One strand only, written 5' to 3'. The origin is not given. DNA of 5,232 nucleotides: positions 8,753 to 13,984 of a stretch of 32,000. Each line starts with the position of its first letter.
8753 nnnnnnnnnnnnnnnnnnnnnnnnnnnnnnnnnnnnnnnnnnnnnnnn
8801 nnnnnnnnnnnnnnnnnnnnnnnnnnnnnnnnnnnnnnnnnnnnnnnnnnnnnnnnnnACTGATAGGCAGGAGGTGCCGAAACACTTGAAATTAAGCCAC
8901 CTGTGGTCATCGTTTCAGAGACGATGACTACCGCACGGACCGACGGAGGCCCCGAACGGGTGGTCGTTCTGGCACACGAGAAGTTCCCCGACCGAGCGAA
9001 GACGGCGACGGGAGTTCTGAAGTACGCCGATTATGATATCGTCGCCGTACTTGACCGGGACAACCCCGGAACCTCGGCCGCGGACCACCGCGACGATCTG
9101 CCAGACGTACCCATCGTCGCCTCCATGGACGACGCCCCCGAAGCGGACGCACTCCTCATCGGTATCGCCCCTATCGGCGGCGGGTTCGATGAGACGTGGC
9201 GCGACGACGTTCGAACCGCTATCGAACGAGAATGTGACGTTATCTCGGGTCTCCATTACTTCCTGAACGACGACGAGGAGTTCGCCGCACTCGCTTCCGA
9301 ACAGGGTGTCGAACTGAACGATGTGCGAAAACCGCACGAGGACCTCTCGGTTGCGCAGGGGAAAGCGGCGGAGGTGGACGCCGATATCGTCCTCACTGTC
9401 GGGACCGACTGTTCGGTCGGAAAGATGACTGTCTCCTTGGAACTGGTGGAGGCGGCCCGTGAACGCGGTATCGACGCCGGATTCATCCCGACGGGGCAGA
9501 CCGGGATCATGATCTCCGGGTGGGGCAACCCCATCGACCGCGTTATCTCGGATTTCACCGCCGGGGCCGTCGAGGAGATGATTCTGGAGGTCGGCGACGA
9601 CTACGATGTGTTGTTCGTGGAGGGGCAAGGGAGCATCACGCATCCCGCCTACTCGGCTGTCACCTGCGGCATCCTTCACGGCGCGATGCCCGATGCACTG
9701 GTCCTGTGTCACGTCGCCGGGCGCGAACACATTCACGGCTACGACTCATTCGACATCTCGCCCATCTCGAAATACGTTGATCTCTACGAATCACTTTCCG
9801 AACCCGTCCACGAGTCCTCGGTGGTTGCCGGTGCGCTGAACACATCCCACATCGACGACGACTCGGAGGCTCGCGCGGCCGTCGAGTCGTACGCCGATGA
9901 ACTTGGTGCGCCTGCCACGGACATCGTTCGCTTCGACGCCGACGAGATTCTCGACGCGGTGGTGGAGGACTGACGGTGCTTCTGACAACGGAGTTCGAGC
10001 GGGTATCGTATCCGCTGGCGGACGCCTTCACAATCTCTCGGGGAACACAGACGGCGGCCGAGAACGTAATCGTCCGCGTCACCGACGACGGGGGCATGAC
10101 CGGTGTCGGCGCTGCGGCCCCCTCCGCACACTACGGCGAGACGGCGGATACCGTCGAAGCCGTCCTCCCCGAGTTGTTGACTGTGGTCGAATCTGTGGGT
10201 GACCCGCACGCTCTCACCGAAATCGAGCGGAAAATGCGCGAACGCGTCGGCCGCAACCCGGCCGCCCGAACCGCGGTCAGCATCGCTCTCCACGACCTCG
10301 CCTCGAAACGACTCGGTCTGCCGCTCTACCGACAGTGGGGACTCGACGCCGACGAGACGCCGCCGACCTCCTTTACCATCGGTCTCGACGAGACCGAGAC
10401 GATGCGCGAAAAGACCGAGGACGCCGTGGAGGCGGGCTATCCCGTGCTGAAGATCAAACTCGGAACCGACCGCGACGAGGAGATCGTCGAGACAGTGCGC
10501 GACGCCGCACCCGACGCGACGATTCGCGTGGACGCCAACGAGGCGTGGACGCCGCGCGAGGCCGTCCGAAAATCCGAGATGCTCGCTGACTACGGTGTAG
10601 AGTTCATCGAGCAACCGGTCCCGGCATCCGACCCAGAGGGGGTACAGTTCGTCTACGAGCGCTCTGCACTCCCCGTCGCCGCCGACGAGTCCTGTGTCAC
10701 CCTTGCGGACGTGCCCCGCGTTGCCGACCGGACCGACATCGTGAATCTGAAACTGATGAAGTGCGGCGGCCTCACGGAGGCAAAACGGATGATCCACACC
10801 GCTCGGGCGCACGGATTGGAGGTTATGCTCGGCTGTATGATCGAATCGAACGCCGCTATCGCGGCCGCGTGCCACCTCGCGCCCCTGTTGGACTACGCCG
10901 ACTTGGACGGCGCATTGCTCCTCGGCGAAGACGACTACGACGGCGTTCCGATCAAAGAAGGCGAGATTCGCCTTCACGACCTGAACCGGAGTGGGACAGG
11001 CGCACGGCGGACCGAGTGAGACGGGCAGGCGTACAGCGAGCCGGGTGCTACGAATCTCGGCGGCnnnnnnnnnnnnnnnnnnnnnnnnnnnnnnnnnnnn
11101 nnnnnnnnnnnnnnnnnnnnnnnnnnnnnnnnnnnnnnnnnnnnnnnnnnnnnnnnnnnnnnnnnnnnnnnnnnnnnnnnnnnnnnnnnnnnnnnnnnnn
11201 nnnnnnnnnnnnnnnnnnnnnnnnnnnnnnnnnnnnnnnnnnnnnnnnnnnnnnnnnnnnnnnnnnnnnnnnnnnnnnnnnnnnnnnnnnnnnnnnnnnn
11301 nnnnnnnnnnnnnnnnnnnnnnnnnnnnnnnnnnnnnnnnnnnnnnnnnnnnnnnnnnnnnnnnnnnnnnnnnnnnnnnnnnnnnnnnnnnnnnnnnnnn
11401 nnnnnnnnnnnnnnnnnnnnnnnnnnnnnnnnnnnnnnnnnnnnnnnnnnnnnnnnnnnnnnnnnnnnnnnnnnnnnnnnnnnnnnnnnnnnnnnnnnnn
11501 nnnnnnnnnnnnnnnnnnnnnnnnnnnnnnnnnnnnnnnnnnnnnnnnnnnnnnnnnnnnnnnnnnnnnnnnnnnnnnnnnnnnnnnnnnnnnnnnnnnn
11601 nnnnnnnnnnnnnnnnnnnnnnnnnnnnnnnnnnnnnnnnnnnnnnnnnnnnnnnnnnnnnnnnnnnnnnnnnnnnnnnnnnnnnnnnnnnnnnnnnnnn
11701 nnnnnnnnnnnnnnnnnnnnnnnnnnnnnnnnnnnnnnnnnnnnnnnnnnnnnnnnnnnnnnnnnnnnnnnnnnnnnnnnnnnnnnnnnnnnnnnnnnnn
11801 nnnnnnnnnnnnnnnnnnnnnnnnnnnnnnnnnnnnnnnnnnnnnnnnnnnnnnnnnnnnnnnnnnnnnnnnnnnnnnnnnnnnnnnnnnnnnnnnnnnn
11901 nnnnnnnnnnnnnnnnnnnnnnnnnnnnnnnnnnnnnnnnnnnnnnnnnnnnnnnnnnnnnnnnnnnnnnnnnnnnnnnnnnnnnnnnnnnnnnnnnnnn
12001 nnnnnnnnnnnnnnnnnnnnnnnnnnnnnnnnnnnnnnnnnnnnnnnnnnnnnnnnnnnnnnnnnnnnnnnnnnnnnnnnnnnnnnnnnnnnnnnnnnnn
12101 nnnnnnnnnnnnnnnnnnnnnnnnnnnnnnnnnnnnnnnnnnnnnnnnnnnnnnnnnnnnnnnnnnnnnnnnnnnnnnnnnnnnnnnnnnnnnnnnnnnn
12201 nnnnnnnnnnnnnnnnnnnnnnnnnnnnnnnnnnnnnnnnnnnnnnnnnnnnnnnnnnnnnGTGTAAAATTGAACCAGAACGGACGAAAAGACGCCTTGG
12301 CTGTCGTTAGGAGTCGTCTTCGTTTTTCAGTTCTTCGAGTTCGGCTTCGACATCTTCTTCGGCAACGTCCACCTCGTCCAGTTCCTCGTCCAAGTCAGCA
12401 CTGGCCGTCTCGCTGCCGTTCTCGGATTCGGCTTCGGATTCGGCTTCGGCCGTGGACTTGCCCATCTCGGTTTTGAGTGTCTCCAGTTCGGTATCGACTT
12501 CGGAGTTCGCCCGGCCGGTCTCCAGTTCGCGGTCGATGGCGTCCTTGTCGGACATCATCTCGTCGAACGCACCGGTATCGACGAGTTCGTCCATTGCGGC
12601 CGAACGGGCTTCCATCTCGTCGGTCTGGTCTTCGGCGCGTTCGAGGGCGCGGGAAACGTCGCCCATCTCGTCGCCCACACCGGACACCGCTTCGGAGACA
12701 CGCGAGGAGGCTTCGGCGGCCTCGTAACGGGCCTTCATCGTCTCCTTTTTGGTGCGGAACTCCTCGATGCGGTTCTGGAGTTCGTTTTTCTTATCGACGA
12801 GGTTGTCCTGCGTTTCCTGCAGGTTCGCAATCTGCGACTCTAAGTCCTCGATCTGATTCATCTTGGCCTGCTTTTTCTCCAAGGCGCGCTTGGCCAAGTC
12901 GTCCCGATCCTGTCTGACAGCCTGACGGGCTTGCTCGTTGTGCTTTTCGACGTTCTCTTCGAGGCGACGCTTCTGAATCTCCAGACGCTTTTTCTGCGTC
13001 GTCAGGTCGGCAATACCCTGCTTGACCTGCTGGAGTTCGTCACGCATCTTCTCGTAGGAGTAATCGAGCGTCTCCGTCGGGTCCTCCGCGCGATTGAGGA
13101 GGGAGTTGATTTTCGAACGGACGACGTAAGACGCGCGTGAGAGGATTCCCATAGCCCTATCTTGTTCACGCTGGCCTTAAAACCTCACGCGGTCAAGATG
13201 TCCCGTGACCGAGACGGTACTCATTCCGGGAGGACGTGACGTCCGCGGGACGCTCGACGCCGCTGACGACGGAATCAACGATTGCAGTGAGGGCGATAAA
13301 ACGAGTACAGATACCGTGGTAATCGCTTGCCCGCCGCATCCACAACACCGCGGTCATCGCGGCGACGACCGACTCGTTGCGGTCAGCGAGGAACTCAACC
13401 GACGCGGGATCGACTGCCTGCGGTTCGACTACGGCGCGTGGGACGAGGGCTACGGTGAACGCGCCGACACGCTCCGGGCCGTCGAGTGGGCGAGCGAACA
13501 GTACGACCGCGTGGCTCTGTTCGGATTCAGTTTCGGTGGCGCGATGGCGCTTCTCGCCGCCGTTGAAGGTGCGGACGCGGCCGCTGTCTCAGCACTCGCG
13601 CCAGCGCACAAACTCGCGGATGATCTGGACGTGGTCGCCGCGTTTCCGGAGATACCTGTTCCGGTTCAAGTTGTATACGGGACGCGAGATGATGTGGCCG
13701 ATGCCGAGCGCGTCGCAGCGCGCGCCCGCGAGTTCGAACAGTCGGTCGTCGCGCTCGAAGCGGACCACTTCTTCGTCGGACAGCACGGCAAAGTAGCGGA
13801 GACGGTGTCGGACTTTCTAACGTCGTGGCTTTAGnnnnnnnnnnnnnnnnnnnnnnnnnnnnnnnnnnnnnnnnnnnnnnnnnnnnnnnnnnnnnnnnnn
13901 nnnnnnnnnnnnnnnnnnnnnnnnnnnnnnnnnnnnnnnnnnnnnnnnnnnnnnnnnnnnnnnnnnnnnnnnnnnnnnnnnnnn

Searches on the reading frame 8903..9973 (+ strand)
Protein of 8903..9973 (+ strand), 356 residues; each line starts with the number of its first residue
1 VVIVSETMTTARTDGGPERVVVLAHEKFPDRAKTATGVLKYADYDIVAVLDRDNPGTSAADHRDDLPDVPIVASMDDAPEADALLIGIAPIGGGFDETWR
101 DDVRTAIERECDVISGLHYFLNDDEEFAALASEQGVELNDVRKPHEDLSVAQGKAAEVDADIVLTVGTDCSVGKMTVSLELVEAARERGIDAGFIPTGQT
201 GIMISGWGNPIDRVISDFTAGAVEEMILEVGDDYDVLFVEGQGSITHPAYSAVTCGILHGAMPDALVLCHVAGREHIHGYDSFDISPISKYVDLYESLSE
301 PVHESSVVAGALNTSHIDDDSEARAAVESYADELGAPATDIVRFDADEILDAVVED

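Call 45: search_protein_families(library=pfam, proteins=[window:8903-9973:+], max_evalue=0.001)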
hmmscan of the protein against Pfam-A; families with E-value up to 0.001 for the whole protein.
window:8903-9973:+ (356 aa): 2 families
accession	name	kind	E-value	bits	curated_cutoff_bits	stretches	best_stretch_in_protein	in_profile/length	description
PF07755.17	DUF1611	-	1.8e-78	263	25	1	150-350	2-201/201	Domain of unknown function (DUF1611_C) P-loop domain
PF17396.8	DUF1611_N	-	2.9e-28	98.5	22.6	1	53-144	2-95/95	Domain of unknown function (DUF1611_N) Rossmann-like domain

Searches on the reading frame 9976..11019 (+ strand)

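Call 45: search_protein_families(library=pfam, proteins=[window:9976-11019:+], max_evalue=0.001)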
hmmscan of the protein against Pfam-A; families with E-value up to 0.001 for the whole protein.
window:9976-11019:+ (347 aa): 2 families
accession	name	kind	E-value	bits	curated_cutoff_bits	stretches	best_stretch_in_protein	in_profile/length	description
PF13378.12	MR_MLE_C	-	1.7e-43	149.3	29.4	1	143-342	2-212/219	Enolase C-terminal domain-like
PF02746.21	MR_MLE_N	-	8.3e-12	45.8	22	1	12-118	11-113/117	Mandelate racemase / muconate lactonizing enzyme, N-terminal domain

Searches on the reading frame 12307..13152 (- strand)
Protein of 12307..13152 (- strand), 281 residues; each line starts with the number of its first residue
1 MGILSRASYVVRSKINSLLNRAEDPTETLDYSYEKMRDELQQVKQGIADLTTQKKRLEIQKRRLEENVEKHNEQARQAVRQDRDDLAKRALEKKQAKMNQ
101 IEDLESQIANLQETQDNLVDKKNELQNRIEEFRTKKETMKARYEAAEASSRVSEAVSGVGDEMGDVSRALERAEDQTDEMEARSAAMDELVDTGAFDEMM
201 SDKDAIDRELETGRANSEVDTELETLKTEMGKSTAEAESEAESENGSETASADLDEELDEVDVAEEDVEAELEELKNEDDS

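Call 45: search_protein_families(library=pfam, proteins=[window:12307-13152:-], max_evalue=0.001)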
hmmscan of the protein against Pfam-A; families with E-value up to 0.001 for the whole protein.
window:12307-13152:- (281 aa): 1 family
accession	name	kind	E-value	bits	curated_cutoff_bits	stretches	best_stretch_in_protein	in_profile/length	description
PF04012.17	PspA_IM30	-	4.3e-30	105.4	33.9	1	2-230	1-218/220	PspA/IM30 family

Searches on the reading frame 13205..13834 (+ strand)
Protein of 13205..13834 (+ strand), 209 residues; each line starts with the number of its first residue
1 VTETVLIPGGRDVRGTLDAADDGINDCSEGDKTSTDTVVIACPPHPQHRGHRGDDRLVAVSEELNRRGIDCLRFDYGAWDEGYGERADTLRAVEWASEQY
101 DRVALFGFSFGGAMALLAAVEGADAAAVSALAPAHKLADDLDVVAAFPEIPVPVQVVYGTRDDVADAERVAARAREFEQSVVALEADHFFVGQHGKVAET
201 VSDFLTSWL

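Call 45: search_protein_families(library=pfam, proteins=[window:13205-13834:+], max_evalue=0.001)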
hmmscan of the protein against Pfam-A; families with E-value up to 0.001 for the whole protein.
window:13205-13834:+ (209 aa): 5 families
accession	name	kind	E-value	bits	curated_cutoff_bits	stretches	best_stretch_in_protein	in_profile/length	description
PF01738.24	DLH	-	8.7e-08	32.4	21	1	87-194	82-186/217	Dienelactone hydrolase family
PF20408.4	Abhydrolase_11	-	5.5e-07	30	27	1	60-191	23-168/193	Alpha/beta hydrolase domain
PF12697.13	Abhydrolase_6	-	7e-07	30.6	26.3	0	124-199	137-216/217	Alpha/beta hydrolase family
PF02129.25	Peptidase_S15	-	1.4e-05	25.3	23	1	77-139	67-134/262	X-Pro dipeptidyl-peptidase (S15 family)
PF12146.15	Hydrolase_4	-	2e-05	24.4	27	0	96-142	71-118/239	Serine aminopeptidase, S33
